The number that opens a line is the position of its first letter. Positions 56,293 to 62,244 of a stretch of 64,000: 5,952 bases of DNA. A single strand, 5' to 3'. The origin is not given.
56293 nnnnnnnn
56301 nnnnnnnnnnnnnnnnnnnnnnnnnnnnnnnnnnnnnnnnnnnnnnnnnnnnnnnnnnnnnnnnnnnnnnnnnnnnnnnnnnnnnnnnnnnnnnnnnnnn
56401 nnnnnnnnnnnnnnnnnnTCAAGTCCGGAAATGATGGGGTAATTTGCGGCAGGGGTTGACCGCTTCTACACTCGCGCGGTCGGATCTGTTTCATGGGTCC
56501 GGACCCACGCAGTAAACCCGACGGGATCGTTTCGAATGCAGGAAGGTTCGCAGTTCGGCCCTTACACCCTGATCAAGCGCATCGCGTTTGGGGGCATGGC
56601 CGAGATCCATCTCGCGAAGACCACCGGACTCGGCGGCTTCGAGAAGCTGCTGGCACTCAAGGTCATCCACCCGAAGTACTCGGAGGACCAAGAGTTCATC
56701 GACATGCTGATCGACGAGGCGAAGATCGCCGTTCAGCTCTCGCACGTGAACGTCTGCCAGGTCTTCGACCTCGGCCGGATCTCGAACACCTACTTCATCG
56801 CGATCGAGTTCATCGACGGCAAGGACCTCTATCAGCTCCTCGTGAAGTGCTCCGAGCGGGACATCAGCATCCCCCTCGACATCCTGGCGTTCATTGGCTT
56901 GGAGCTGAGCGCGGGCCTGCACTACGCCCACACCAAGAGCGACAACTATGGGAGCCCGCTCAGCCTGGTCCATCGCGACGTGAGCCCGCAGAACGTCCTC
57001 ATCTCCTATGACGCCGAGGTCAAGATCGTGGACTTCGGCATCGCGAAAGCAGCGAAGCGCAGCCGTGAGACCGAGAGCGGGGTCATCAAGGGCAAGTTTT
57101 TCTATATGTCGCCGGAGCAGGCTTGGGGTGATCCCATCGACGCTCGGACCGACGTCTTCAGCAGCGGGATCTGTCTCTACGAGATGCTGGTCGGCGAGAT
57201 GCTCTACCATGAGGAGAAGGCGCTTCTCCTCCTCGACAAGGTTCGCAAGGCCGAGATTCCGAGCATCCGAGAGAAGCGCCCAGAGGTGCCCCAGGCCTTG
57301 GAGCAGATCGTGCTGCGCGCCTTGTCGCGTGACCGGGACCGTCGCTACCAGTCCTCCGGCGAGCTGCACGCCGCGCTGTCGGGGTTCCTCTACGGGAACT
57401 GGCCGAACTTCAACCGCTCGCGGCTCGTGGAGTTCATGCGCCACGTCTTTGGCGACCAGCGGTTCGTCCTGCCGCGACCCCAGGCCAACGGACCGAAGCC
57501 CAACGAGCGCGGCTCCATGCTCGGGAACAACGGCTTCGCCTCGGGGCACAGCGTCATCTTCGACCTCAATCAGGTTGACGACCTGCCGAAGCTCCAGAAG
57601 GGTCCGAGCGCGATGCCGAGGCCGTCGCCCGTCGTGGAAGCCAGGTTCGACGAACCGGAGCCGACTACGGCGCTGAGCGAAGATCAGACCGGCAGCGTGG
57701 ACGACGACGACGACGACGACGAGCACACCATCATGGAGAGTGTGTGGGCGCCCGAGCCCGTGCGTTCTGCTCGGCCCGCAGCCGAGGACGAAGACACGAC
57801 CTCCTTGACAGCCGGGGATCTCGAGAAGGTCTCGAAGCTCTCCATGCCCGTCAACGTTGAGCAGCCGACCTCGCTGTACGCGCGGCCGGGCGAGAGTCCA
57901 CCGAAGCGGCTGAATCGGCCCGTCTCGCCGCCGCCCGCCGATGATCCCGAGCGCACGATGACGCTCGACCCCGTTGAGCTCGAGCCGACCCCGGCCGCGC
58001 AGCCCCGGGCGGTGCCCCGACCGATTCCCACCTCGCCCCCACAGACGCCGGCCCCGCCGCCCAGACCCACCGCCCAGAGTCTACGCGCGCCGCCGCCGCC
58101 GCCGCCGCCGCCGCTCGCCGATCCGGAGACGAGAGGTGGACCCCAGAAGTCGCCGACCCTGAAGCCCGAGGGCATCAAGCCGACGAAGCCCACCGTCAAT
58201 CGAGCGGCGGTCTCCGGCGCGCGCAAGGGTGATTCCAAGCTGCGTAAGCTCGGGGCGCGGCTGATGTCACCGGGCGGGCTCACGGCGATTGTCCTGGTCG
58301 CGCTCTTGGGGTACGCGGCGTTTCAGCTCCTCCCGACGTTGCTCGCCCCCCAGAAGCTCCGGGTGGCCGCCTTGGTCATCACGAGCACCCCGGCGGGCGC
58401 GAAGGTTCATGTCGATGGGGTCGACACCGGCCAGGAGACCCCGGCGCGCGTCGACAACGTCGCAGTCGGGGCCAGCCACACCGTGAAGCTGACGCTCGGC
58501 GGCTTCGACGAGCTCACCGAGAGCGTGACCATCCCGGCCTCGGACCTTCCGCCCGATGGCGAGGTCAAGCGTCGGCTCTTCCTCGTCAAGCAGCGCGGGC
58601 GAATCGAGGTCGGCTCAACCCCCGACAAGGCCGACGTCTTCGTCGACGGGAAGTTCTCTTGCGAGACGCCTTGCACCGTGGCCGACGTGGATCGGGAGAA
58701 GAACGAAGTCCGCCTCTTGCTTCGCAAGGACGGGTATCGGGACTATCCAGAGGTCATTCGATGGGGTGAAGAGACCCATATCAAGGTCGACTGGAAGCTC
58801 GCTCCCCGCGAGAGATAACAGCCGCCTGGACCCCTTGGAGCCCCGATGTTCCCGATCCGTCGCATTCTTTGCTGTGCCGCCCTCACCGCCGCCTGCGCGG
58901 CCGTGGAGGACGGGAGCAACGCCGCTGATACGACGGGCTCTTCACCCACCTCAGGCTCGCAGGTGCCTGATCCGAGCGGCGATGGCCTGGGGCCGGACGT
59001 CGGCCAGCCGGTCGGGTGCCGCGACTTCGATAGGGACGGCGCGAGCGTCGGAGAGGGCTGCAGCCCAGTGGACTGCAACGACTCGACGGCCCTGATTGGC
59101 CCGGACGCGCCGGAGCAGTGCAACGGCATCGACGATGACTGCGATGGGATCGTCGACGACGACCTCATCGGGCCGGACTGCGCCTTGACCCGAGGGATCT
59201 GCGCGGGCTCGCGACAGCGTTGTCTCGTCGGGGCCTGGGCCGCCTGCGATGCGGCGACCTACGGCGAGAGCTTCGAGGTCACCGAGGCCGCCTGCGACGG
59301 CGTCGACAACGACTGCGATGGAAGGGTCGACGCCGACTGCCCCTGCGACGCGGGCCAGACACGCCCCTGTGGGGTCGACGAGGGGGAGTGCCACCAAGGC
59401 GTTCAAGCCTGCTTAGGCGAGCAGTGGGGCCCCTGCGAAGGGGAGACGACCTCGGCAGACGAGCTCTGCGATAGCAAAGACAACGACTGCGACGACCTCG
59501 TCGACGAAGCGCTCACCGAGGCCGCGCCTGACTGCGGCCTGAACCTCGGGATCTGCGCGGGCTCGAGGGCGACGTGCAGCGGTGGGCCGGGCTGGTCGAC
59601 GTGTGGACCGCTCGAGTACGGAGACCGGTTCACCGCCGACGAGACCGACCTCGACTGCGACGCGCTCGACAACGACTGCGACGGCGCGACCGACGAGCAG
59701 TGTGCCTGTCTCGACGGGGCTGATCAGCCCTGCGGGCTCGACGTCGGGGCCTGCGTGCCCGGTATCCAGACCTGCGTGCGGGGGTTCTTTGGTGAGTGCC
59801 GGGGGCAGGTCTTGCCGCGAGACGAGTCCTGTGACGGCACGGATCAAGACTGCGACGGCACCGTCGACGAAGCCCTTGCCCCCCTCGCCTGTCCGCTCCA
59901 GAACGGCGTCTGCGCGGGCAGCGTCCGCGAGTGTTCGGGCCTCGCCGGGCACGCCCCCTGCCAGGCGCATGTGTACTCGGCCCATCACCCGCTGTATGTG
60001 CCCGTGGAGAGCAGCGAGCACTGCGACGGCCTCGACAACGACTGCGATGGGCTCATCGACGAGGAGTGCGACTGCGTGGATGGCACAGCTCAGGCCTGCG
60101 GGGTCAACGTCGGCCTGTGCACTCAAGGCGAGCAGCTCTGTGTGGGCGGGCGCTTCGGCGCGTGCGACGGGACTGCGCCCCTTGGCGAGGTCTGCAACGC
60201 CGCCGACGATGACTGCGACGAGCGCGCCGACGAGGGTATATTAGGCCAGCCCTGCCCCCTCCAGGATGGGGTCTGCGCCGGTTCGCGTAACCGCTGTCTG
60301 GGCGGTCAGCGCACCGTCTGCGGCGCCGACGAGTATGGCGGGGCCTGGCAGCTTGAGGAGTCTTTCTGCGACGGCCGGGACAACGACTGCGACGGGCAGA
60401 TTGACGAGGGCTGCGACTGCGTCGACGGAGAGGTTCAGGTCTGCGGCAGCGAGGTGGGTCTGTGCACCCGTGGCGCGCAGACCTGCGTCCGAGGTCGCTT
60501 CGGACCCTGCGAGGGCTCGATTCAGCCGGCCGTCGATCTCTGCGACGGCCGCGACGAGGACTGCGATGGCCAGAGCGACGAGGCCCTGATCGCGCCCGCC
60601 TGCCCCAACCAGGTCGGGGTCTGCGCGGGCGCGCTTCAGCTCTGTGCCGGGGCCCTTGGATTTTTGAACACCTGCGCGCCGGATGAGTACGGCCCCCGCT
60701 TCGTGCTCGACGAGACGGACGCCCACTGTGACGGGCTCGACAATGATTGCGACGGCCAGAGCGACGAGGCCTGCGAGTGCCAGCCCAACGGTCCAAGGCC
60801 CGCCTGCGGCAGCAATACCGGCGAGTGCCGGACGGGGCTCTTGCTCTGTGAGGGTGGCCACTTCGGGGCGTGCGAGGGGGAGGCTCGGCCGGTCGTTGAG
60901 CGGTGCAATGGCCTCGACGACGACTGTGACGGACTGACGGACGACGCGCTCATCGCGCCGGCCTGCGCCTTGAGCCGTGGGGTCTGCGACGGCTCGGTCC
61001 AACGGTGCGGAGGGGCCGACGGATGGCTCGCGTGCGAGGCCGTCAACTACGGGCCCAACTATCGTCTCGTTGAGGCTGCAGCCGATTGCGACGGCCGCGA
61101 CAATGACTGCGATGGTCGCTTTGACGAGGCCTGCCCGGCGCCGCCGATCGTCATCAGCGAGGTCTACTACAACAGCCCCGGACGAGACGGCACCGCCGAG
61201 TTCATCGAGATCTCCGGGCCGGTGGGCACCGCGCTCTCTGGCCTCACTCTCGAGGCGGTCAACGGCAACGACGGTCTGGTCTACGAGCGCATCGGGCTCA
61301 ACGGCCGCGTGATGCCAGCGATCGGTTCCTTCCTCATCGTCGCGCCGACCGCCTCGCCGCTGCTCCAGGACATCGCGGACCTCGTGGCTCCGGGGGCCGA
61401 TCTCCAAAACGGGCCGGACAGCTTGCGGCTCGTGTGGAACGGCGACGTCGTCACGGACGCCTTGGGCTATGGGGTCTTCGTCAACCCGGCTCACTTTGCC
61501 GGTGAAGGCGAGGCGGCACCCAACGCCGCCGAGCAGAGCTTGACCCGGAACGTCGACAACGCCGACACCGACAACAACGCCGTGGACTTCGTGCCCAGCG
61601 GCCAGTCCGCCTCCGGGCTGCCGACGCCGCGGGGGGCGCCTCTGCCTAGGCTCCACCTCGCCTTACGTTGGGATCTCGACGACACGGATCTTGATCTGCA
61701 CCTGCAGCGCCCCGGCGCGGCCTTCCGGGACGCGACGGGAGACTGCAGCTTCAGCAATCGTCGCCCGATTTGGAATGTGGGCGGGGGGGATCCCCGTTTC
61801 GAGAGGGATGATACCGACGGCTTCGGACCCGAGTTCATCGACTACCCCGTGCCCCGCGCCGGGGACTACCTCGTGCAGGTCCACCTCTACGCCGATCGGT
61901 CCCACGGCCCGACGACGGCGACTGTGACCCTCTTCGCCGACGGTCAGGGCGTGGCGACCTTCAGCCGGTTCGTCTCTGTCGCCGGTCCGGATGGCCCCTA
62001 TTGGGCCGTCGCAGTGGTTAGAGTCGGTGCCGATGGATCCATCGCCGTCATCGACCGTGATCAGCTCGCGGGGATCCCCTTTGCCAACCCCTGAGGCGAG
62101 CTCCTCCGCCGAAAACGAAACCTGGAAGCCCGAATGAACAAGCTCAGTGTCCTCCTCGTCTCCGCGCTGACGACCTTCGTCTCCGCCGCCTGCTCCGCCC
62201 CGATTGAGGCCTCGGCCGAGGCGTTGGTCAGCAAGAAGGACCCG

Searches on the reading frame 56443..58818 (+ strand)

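Call 44: search_protein_families(library=pfam, proteins=[window:56443-58818:+], max_evalue=0.0001)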
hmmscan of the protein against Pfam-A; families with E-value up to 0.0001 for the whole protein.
window:56443-58818:+ (791 aa): 3 families
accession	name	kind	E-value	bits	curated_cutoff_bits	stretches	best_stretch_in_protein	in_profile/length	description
PF00069.31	Pkinase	-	1.5e-32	113.5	31.7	1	67-303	24-253/263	Protein kinase domain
PF07714.23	PK_Tyr_Ser-Thr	-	8.4e-25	88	23.1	1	43-302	3-249/258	Protein tyrosine and serine/threonine kinase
PF08308.17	PEGA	-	7e-23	80.8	20.8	2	643-698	3-56/71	PEGA domain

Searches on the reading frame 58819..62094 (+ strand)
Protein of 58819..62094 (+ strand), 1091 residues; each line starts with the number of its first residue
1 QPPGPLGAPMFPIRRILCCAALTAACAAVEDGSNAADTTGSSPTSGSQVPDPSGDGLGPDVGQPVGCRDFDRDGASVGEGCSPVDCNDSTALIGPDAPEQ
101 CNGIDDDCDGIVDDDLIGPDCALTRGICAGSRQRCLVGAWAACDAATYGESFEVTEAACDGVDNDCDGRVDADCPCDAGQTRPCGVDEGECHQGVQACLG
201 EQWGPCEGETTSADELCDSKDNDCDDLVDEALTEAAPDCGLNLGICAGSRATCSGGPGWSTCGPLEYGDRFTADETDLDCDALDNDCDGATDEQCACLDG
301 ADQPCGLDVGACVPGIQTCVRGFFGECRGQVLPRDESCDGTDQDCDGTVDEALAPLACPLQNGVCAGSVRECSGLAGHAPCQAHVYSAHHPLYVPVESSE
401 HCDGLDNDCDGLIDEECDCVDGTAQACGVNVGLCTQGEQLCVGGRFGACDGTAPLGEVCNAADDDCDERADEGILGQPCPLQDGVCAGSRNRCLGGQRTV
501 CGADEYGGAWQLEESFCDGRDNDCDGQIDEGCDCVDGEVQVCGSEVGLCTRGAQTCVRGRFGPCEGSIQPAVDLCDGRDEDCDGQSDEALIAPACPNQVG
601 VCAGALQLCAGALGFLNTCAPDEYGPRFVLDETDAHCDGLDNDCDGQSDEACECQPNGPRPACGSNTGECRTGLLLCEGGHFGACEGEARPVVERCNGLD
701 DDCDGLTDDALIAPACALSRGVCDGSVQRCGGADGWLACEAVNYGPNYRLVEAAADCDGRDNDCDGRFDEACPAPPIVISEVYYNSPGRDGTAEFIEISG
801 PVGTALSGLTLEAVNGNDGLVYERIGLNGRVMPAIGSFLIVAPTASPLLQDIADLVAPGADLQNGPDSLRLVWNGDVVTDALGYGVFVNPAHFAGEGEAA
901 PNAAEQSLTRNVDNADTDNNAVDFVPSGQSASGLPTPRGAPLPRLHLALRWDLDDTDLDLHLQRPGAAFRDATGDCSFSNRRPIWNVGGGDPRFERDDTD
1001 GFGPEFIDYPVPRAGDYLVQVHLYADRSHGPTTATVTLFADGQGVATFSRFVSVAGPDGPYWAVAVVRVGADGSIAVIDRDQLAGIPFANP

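Call 44: search_protein_families(library=pfam, proteins=[window:58819-62094:+], max_evalue=0.0001)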
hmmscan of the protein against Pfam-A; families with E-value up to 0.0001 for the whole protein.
window:58819-62094:+ (1091 aa): 1 family
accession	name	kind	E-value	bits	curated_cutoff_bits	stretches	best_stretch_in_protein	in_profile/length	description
PF11617.13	Cu-binding_MopE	-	8e-37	125.6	27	1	85-114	1-30/30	Putative metal-binding motif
